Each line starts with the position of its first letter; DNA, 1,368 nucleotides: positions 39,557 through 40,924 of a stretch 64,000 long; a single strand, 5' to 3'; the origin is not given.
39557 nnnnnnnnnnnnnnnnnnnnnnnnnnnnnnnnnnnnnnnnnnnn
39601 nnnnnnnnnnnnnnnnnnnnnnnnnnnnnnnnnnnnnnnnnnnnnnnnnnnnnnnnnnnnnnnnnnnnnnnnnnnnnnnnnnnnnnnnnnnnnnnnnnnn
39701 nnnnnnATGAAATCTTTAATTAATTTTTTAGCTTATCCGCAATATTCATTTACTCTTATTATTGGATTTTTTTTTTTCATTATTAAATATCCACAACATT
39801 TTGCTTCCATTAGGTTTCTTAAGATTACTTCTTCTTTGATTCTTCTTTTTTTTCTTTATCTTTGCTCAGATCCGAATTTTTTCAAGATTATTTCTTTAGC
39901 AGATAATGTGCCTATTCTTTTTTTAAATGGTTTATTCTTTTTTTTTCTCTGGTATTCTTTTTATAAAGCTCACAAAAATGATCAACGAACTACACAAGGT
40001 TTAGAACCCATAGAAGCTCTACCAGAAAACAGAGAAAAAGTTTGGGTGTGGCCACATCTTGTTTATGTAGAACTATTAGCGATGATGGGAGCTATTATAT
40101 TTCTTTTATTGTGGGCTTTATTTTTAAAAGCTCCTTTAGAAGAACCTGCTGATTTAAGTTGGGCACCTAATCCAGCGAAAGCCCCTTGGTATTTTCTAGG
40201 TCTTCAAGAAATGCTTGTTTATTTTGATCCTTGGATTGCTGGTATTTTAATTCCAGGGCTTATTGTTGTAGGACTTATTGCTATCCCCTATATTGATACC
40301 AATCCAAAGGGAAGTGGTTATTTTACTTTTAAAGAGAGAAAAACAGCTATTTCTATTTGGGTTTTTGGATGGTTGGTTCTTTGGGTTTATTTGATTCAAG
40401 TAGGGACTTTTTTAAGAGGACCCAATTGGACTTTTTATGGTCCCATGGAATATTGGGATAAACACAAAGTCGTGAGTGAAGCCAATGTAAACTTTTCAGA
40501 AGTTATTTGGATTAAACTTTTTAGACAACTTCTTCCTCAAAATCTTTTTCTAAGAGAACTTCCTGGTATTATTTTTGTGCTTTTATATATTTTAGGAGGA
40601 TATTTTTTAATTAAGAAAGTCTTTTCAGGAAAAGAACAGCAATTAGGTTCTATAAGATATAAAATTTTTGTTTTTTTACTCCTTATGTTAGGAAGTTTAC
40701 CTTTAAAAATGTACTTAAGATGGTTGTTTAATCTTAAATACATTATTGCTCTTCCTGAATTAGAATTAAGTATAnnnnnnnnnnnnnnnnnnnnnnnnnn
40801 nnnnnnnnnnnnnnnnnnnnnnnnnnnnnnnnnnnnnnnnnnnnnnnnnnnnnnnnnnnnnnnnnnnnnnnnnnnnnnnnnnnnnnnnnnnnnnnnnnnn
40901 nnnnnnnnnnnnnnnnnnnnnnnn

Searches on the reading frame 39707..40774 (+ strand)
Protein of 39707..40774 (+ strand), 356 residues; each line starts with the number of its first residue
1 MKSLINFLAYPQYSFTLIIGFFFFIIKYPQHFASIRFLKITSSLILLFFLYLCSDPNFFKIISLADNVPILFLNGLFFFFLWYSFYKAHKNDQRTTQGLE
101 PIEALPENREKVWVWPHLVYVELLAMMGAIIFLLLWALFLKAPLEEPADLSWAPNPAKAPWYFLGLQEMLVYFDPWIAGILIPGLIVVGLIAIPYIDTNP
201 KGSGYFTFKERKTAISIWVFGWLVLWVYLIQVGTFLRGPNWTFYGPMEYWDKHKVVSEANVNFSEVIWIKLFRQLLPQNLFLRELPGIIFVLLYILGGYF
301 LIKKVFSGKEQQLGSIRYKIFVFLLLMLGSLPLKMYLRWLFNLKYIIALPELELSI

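Call 37: search_protein_families(library=pfam, proteins=[window:39707-40774:+], max_evalue=0.01)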
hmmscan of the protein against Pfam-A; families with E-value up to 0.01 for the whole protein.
window:39707-40774:+ (356 aa): 1 family
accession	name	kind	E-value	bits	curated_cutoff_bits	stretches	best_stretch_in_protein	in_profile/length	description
PF00032.22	Cytochrom_B_C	-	0.0011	19.6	20.7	1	148-226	2-79/102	Cytochrome b(C-terminal)/b6/petD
